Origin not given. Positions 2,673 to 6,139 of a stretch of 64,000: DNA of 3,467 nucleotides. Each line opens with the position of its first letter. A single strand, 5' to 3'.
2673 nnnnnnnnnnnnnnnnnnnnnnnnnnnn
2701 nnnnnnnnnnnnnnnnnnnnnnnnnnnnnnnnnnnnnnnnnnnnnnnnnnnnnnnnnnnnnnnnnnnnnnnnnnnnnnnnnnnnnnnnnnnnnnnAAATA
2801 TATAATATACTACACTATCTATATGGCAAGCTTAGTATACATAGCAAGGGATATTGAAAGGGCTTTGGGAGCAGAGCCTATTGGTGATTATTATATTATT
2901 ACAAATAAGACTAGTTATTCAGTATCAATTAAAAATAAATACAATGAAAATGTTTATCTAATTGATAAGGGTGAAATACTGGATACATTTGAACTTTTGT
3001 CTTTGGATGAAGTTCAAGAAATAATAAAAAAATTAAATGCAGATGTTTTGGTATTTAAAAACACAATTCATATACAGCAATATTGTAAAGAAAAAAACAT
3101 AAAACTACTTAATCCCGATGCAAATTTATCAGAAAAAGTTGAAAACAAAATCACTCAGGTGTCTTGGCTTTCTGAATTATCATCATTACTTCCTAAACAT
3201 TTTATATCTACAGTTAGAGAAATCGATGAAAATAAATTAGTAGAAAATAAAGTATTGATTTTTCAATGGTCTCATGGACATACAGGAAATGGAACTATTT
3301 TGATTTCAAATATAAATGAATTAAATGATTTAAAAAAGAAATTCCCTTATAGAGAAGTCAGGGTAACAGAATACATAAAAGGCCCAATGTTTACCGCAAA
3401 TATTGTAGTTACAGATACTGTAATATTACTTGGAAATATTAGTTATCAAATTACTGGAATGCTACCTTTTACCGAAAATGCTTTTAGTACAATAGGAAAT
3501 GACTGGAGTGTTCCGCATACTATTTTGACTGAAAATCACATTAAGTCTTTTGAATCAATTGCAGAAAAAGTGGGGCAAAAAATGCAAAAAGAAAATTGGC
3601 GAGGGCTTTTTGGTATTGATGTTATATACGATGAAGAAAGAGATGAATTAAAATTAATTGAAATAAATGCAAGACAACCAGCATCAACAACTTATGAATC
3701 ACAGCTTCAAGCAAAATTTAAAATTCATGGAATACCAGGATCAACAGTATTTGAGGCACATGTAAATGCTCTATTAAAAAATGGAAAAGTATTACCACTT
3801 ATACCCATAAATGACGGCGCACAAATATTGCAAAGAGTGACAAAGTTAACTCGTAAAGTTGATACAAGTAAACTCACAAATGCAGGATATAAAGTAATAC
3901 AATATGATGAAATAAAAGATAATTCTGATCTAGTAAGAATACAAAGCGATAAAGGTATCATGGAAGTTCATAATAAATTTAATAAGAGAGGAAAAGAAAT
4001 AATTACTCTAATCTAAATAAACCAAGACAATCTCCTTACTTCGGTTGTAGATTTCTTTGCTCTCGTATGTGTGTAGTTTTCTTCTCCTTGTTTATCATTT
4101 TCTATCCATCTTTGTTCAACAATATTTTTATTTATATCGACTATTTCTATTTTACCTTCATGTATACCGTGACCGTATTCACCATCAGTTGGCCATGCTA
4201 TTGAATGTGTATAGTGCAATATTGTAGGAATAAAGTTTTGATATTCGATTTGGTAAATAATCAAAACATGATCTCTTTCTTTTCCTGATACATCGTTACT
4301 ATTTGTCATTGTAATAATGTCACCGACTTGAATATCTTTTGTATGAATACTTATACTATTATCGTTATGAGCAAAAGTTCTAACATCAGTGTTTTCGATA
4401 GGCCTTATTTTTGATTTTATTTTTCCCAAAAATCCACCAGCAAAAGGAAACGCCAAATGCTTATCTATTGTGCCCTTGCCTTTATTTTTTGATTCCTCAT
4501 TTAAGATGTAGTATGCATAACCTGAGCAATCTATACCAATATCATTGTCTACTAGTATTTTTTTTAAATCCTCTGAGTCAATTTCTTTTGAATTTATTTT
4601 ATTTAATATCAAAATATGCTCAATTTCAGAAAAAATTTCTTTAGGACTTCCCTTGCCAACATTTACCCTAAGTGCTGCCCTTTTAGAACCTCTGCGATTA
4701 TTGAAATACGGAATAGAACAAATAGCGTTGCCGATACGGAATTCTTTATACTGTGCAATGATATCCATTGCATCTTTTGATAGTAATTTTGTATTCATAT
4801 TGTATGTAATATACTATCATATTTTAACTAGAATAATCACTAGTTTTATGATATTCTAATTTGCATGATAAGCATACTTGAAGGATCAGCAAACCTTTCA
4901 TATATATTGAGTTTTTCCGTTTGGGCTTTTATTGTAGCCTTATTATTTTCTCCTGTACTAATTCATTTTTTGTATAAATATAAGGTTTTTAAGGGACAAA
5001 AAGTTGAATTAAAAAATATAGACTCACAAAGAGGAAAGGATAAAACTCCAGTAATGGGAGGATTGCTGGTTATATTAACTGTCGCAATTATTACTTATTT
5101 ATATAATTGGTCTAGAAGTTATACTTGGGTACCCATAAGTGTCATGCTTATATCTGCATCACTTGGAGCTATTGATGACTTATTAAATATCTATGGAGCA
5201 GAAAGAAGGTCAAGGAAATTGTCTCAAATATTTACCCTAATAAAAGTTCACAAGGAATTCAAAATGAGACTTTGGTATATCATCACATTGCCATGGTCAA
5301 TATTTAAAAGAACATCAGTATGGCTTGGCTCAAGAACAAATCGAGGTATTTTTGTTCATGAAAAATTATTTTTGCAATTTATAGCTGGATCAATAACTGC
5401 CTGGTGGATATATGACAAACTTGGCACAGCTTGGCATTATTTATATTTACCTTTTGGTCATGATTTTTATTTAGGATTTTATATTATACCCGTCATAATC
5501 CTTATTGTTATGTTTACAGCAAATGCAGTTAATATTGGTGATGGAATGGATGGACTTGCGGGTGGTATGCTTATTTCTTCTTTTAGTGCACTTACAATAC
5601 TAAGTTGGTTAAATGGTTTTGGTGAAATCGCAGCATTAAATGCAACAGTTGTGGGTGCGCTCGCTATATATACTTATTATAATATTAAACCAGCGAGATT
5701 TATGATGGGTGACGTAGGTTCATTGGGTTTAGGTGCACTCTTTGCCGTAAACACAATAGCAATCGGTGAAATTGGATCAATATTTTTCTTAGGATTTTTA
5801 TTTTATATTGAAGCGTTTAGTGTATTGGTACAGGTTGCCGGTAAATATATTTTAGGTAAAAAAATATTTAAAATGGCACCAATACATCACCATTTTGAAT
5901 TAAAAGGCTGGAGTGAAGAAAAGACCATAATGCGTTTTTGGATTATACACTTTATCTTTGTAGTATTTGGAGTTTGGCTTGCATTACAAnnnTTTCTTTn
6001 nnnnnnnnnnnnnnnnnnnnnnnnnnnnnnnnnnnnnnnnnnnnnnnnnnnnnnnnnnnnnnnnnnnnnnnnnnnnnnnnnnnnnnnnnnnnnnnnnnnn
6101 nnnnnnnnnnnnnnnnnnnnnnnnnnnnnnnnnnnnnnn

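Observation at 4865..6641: Bpt/ATE-like aminoacyl-tRNA transferase translationally coupled to MraY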

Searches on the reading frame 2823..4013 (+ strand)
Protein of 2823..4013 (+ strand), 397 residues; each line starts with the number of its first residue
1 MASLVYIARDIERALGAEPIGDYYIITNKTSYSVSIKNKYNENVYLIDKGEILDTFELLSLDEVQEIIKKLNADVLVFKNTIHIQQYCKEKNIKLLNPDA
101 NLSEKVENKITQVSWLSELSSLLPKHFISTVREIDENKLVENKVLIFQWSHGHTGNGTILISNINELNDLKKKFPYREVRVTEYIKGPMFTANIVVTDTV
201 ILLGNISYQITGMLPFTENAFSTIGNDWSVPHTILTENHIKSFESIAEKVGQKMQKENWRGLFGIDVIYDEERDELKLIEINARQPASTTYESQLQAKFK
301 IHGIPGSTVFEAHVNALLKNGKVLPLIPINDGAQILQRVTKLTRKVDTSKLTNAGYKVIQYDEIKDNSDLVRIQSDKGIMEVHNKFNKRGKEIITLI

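Call 3: search_protein_families(library=pfam, proteins=[window:2823-4013:+], max_evalue=1)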
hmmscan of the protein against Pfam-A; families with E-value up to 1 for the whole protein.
window:2823-4013:+ (397 aa): 1 family
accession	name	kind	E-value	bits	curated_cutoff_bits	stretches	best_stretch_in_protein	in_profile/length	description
PF05823.17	Gp-FAR-1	-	0.049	14.5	29.2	1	51-175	10-131/149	Nematode fatty acid retinoid binding protein (Gp-FAR-1)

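Call 4: search_protein_families(library=ncbifam, proteins=[window:2823-4013:+], max_evalue=1)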
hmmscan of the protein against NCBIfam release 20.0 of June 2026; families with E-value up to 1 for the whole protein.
window:2823-4013:+ (397 aa): 4 families
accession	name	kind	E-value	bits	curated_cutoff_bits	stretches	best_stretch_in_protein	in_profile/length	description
NF005096.0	PRK06524.1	equivalog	6.8e-17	60.7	684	1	58-286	90-324/493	biotin carboxylase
NF053643.1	Ddl_archaea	equivalog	4.9e-07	29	500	1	41-293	40-279/367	putative pseudomurein biosynthesis ATP-grasp protein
TIGR03909.1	pyrrolys_PylC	equivalog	0.00043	19.1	248.3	1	153-289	135-257/374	3-methylornithine--L-lysine ligase PylC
TIGR01161.1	purK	equivalog_domain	0.001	18.4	318.4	1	73-283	61-264/362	5-(carboxyamino)imidazole ribonucleotide synthase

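Call 73: search_solved_structures(query=A2, max_evalue=0.1)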
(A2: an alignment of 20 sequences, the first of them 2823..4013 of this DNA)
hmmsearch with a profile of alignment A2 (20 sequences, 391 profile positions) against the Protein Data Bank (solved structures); distinct sequences matched with E-value up to 0.1: 0.

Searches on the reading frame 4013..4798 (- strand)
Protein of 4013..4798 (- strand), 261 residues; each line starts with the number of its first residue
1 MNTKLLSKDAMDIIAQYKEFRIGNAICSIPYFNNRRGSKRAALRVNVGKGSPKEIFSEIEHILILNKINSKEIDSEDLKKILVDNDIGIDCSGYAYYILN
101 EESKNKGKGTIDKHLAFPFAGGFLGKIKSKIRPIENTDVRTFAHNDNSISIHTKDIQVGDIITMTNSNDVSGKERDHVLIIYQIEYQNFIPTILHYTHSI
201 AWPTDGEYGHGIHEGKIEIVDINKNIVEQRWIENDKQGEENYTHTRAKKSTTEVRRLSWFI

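Call 3: search_protein_families(library=pfam, proteins=[window:4013-4798:-], max_evalue=1)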
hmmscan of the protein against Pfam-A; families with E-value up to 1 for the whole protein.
window:4013-4798:- (261 aa): 3 families
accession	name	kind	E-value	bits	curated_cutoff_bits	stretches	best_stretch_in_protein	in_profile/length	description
PF00877.26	NLPC_P60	-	0.0026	18.2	23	1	88-231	13-100/105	NlpC/P60 family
PF12671.13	Amidase_6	-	0.039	14.5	23.2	1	135-188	81-132/163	Putative amidase domain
PF05257.22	CHAP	-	0.099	13.6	26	1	88-186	9-71/81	CHAP domain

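Call 4: search_protein_families(library=ncbifam, proteins=[window:4013-4798:-], max_evalue=1)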
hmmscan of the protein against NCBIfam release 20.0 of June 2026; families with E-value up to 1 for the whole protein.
window:4013-4798:- (261 aa): 0 families

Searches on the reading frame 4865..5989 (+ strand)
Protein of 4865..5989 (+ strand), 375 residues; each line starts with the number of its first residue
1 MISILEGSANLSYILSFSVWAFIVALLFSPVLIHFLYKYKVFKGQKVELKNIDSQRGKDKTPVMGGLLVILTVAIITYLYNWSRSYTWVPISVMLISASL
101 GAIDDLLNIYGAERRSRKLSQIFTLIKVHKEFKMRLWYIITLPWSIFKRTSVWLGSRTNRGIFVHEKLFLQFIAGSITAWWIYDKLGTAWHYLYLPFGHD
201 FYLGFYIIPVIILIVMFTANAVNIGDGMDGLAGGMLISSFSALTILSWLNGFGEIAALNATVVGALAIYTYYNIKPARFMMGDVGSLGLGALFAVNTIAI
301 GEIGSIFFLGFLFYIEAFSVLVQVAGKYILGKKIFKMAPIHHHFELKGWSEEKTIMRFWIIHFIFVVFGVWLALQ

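Call 3: search_protein_families(library=pfam, proteins=[window:4865-5989:+], max_evalue=1)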
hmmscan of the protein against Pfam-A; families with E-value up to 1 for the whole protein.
window:4865-5989:+ (375 aa): 2 families
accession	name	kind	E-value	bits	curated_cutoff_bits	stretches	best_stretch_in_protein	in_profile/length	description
PF00953.26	Glycos_transf_4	-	1.5e-22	80.7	27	1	166-299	27-158/160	Glycosyl transferase family 4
PF12725.13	DUF3810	-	0.011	15.6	28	1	9-95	14-92/311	Protein of unknown function (DUF3810)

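Call 4: search_protein_families(library=ncbifam, proteins=[window:4865-5989:+], max_evalue=1)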
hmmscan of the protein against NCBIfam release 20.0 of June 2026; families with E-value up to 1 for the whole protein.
window:4865-5989:+ (375 aa): 3 families
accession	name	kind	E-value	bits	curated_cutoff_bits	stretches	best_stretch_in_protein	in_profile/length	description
TIGR00445.1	mraY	equivalog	1.1e-51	176.2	192.05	2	155-370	85-315/321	phospho-N-acetylmuramoyl-pentapeptide-transferase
NF053644.1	MraY_archaea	equivalog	4e-29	102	450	2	200-369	175-339/340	pseudomurein biosynthesis MraY family phospho-N-acetylmuramoyl-pentapeptide-transferase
TIGR02380.1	ECA_wecA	exception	5.2e-08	32.4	326.05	2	197-290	121-219/346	UDP-N-acetylglucosamine--undecaprenyl-phosphate N-acetylglucosaminephosphotransferase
